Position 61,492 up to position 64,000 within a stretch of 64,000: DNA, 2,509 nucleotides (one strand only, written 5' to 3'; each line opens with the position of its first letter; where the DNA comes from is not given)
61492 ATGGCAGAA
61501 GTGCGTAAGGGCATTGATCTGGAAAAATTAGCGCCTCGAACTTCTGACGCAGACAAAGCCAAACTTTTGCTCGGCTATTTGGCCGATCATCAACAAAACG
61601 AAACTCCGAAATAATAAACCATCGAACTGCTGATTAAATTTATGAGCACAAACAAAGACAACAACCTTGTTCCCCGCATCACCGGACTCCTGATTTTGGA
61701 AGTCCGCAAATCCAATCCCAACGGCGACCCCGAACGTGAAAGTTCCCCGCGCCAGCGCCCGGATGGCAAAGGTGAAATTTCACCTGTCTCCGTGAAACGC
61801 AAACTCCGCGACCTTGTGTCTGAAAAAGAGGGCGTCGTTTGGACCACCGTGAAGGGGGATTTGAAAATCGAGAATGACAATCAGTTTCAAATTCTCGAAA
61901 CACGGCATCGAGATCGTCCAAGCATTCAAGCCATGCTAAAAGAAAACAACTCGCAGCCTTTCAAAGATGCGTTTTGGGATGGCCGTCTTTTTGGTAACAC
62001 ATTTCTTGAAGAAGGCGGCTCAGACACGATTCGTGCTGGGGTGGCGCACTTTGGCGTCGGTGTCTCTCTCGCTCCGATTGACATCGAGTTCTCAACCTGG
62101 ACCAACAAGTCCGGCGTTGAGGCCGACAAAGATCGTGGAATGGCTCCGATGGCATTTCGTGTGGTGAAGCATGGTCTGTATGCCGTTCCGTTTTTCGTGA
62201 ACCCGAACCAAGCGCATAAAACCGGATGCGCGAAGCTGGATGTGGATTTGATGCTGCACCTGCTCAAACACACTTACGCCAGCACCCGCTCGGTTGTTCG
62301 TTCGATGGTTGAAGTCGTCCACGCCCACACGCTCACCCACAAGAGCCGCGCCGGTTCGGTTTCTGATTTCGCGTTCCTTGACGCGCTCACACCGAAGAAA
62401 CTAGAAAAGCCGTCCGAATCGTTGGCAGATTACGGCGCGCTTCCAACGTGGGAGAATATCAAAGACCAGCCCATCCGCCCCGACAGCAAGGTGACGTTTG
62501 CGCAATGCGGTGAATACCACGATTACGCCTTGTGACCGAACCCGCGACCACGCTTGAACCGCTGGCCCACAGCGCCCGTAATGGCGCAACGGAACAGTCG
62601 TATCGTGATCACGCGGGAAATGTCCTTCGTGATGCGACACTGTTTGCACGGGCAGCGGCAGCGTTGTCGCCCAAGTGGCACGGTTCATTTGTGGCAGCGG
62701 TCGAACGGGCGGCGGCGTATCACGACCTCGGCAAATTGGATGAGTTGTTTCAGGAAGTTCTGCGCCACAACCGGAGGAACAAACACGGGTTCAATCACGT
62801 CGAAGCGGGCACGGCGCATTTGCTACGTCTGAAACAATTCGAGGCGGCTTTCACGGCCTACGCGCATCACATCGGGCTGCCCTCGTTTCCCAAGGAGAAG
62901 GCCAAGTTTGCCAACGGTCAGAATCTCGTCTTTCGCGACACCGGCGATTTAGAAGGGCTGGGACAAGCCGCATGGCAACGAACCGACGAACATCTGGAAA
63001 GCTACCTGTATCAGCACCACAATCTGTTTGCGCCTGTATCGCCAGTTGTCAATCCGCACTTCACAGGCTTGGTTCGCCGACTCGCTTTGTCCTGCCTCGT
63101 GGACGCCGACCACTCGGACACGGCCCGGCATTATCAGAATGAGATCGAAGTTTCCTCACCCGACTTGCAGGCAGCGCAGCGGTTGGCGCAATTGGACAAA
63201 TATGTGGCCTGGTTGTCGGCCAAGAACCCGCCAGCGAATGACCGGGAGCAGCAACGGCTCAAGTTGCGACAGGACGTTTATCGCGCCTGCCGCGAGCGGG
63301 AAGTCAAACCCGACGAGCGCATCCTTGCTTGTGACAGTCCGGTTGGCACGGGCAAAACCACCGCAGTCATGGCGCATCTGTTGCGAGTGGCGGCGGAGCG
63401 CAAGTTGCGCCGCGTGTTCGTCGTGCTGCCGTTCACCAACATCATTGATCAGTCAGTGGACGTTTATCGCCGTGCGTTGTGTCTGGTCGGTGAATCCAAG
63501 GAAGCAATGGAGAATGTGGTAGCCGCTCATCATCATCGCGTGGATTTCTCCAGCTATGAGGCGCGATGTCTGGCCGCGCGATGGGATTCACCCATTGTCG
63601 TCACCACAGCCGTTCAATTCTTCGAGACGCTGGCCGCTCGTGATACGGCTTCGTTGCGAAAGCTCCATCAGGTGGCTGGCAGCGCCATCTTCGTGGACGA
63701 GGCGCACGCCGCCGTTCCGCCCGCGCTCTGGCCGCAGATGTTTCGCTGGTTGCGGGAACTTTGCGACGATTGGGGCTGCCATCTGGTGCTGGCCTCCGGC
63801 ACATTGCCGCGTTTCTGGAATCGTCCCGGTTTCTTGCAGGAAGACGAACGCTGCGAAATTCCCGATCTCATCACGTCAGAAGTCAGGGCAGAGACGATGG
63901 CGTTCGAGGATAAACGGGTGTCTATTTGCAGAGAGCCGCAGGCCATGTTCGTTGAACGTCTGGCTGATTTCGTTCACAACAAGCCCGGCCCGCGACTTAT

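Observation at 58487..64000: Rearranged type I-C-like cas cluster (cas3 stub, cas5c, cas8c, cas7c, full cas3) beside an ICE maintenance module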

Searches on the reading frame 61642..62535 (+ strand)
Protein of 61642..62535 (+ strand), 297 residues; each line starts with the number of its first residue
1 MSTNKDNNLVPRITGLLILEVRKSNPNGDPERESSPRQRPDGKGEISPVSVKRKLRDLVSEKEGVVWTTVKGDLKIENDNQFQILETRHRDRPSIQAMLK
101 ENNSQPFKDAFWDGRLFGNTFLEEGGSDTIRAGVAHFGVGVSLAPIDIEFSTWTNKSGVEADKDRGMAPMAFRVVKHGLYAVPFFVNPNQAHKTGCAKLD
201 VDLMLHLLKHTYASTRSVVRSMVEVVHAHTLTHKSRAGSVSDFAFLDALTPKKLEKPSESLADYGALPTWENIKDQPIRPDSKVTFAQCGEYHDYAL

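Call 6: search_protein_families(library=ncbifam, proteins=[window:61642-62532:+], max_evalue=0.1)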
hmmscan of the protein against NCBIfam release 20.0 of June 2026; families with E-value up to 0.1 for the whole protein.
window:61642-62532:+ (297 aa): 3 families
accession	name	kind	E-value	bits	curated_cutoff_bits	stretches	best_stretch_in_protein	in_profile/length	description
TIGR02589.1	cas_Csd2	exception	1.1e-28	100.4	182.25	1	16-264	5-262/284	type I-C CRISPR-associated protein Cas7/Csd2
TIGR01595.1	cas_CT1132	subfamily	8.6e-23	81.2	125.8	1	15-257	7-253/268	CRISPR-associated protein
TIGR02590.1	cas_Csh2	exception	8.1e-11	41.9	171.55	1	16-217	5-206/286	type I-B CRISPR-associated protein Cas7/Csh2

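Call 7: search_protein_families(library=pfam, proteins=[window:61642-62532:+], max_evalue=0.1)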
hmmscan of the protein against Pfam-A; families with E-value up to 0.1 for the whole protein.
window:61642-62532:+ (297 aa): 1 family
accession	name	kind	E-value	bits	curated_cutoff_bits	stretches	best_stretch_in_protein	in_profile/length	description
PF05107.17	Cas_Cas7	-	2.9e-40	138.9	33.2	1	12-264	2-244/249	CRISPR-associated protein Cas7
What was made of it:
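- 61642..62535 (+): cas7 of the divergent branch (297 aa). NCBIfam Csd2 scores 100 bits, below the cut-off of 182 (calls 6, 7).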

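Call 8: search_protein_families(library=padloc, proteins=[window:61642-62532:+], max_evalue=0.1)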
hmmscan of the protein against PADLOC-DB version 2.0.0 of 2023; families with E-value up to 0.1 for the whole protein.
window:61642-62532:+ (297 aa): 8 families
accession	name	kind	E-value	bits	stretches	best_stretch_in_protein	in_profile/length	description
PDLC01614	Cas7b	-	5.2e-42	142.4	1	12-264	2-242/247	"CAS-I-B,CAS-I-C; effector_G7"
PDLC01302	Cas7c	-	9.6e-33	111.8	1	16-264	5-246/261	CAS-I-C; effector_G7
PDLC00958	Cas7c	-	2.9e-29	100.4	1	16-264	5-262/284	"CRISPR-associated protein Cas7/Csd2, subtype I-C/DVULG"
PDLC01253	Cas7c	-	1.2e-26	92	1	15-255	7-221/230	CAS-I-C; effector_G7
PDLC01461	Cas7c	-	4.2e-24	83.6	1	12-239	5-210/250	CAS-I-C; effector_G7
PDLC00964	Cas7b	-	2.3e-23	81.2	1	15-257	7-253/268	"CRISPR-associated protein, CT1132 family"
PDLC01303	Cas7b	-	7.5e-12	43.5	1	16-212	5-181/261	CAS-I-B; effector_G7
PDLC00963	Cas7b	-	2.2e-11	41.9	1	16-217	5-206/286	"CRISPR-associated protein Cas7/Csh2, subtype I-B/HMARI"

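Call 9: find_encoding_contigs(protein=window:61642-62535:+, flank=10000, max_places=10)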
Protein window:61642-62535:+ (297 aa): 24 contigs read that carry it; 4 places shown.
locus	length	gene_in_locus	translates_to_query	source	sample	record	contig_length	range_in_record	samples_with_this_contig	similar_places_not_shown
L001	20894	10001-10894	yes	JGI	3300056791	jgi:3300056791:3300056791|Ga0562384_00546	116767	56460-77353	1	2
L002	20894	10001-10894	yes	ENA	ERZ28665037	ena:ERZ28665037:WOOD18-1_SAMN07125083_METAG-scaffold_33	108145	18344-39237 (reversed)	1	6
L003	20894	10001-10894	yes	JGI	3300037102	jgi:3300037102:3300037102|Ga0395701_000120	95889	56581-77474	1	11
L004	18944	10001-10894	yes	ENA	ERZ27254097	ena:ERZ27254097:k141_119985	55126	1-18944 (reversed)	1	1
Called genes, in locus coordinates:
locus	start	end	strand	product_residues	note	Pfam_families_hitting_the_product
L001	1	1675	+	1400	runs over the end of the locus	PF13927:Ig_3, PF18887:MBG_3, PF13927:Ig_3, PF13287:Fn3_assoc, PF13290:CHB_HEX_C_1, PF18998:Flg_new_2, PF25390:WD40_RLD, PF13540:RCC1_2, +5 more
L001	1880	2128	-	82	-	-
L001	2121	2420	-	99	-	-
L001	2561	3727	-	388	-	PF17761:DUF1016_N, PF06250:YhcG_C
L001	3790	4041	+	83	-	-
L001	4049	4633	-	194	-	-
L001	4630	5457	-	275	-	-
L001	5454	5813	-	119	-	-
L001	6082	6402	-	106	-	-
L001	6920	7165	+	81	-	-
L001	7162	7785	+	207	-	PF09704:Cas_Cas5d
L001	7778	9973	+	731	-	PF09709:Cas_Csd1 (faint)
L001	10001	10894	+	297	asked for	PF05107:Cas_Cas7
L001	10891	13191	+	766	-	PF04851:ResIII (weak), PF00270:DEAD (weak), PF00271:Helicase_C (weak), PF22590:Cas3-like_C_2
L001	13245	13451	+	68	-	-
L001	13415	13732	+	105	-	PF05016:ParE_toxin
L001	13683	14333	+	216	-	PF01930:Cas_Cas4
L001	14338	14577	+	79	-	PF20008:DUF6429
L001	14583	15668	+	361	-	PF01867:Cas_Cas1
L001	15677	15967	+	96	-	PF09827:CRISPR_Cas2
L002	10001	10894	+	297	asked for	PF05107:Cas_Cas7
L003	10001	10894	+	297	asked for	PF05107:Cas_Cas7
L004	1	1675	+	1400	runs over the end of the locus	PF13927:Ig_3, PF18887:MBG_3, PF13927:Ig_3, PF13287:Fn3_assoc, PF13290:CHB_HEX_C_1, PF18998:Flg_new_2, PF25390:WD40_RLD, PF13540:RCC1_2, +5 more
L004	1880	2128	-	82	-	-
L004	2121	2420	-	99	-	-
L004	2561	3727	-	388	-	PF17761:DUF1016_N, PF06250:YhcG_C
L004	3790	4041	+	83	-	-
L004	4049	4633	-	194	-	-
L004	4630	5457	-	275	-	-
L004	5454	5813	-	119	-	-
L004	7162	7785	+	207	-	PF09704:Cas_Cas5d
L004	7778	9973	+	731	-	PF09709:Cas_Csd1 (faint)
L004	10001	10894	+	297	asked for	PF05107:Cas_Cas7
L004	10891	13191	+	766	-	PF04851:ResIII (weak), PF00270:DEAD (weak), PF00271:Helicase_C (weak), PF22590:Cas3-like_C_2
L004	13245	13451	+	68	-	-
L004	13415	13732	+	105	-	PF05016:ParE_toxin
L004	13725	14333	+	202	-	PF01930:Cas_Cas4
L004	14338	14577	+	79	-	PF20008:DUF6429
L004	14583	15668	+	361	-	PF01867:Cas_Cas1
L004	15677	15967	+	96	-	PF09827:CRISPR_Cas2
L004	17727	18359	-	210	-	-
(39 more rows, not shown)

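Call 43: search_protein_families(library=pfam, proteins=[L001:13245-13448:+, L001:13415-13729:+, L001:14338-14574:+, L001:10891-13188:+], max_evalue=0.05)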
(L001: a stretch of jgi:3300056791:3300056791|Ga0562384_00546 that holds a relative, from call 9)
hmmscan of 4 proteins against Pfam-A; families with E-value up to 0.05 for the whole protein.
L001:13245-13448:+ (68 aa): 0 families

L001:13415-13729:+ (105 aa): 1 family
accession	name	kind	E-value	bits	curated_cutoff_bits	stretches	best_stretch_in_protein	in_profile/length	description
PF05016.21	ParE_toxin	-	5.7e-20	72.1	23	1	5-93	1-87/89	ParE toxin of type II toxin-antitoxin system, parDE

L001:14338-14574:+ (79 aa): 1 family
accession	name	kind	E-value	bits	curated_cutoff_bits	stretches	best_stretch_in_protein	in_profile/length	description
PF20008.5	DUF6429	-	3.1e-28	97.7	31.6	1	6-78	3-70/71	Domain of unknown function (DUF6429)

L001:10891-13188:+ (766 aa): 6 families
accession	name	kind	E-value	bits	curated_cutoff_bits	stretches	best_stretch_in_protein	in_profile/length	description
PF22590.2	Cas3-like_C_2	-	2.3e-13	50.8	27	1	489-584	6-104/106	CRISPR-associated nuclease/helicase Cas3, C-terminal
PF00271.37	Helicase_C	-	1.1e-07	32.5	23.5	1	475-585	4-110/110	Helicase conserved C-terminal domain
PF04851.21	ResIII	-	1.5e-07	31.9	22.5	1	258-395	19-138/164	Type III restriction enzyme, res subunit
PF00270.35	DEAD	-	1.9e-07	31.4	26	1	265-427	17-162/167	DEAD/DEAH box helicase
PF13401.12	AAA_22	-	0.00018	22.3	27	1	262-421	5-121/130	AAA domain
PF25199.1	nSTAND_NTPase5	-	0.00057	20.2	34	1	237-300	16-78/145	Novel STAND NTPase 5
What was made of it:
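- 62532..64000 (+): cas3 of the divergent branch: the first 489 of 766 codons, with a complete HD domain plus the DEAH helicase. It is the last gene of the cassette and runs off the window. The full length of 766 aa, with Helicase_C and Cas3-like_C_2, is seen in L001 10891-13191 (calls 9, 43).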

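Call 66: search_protein_families(library=phrogs, proteins=[L001:13245-13448:+], max_evalue=0.01)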
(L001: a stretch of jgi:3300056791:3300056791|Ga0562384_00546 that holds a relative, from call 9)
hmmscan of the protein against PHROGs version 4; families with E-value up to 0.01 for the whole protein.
L001:13245-13448:+ (68 aa): 0 families

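Call 73: search_dna_similar(query=window:61642-62532:+, collection=plasmids, mode=protein, max_evalue=1e-20, max_rows=15)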
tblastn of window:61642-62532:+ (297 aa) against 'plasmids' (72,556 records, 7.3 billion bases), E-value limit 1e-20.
No match.
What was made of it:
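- No V-type Cas7 is found in 72,556 plasmid records (call 73).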

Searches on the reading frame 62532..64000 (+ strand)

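Call 6: search_protein_families(library=ncbifam, proteins=[window:62532-64000:+], max_evalue=0.1)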
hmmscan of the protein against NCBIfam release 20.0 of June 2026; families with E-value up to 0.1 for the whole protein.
window:62532-64000:+ (489 aa): 5 families
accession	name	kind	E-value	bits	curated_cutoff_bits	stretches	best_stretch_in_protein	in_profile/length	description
TIGR01596.1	cas3_HD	equivalog_domain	6.6e-12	45.8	43.45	1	26-198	3-178/178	CRISPR-associated endonuclease Cas3''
TIGR02621.3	cas3_GSU0051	exception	2.9e-11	42.9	400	2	19-85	666-727/854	type I-G CRISPR-associated helicase/endonuclease Cas3g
TIGR01587.1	cas3_core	equivalog_domain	1.2e-09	37.8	102.45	1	268-435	5-169/358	CRISPR-associated helicase Cas3'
TIGR00277.1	HDIG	domain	0.034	14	27.6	1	39-102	13-70/84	HDIG domain-containing metalloprotein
TIGR03117.2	cas_csf4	equivalog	0.096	10.8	400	0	247-314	134-198/800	type IV CRISPR-associated DEAD/DEAH-box helicase Csf4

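Call 7: search_protein_families(library=pfam, proteins=[window:62532-64000:+], max_evalue=0.1)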
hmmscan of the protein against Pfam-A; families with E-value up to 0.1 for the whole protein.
window:62532-64000:+ (489 aa): 5 families
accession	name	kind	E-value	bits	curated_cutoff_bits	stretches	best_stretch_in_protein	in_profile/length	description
PF04851.21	ResIII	-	7.3e-08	32.9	22.5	1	258-395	19-138/164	Type III restriction enzyme, res subunit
PF00270.35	DEAD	-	9.3e-08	32.4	26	1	265-427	17-162/167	DEAD/DEAH box helicase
PF13401.12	AAA_22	-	8.1e-05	23.4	27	1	262-421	5-121/130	AAA domain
PF25199.1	nSTAND_NTPase5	-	0.00031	21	34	1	237-299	16-77/145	Novel STAND NTPase 5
PF01966.28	HD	-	0.032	15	22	0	35-117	12-89/116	HD domain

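Call 8: search_protein_families(library=padloc, proteins=[window:62532-64000:+], max_evalue=0.1)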
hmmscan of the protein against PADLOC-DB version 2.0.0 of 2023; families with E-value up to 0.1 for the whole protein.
window:62532-64000:+ (489 aa): 27 families (the best 25 are shown)
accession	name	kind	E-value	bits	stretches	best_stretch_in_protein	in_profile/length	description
PDLC01765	Cas3c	-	8e-68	227.8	1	9-484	12-376/612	-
PDLC01766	Cas3c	-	3e-54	182.6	1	12-439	329-715/1009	-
PDLC01759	Cas3b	-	4.3e-45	152.7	1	13-440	6-402/711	-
PDLC02082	Cas3b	-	8.8e-38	128.2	1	24-482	11-455/734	-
PDLC01758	Cas3b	-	9e-27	91.8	1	101-430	138-463/797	-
PDLC01764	Cas3b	-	5.3e-19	66.3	1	257-428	283-455/844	-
PDLC01763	Cas3b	-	2e-18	64.5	1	183-428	196-424/762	-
PDLC01761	Cas3b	-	1.9e-17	61.3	1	20-429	10-398/705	-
PDLC00940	Cas3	-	1.7e-12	45.8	1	26-198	3-178/178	CRISPR-associated endonuclease Cas3-HD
PDLC01252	Cas3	-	1.9e-12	45.3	1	268-477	5-192/324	CAS-I; effector_G3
PDLC01767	Cas3e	-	5.7e-12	42.9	1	52-427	64-369/680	-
PDLC01254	Cas3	-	6.5e-12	44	1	19-202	4-163/164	CAS-I; effector_G3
PDLC02080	Cas3b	-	8.4e-11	39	2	36-109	40-112/709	-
PDLC00938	Cas3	-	3.2e-10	37.8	1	268-435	5-169/358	CRISPR-associated helicase Cas3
PDLC01769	Cas3g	-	4.7e-09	33.4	2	20-83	655-713/836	-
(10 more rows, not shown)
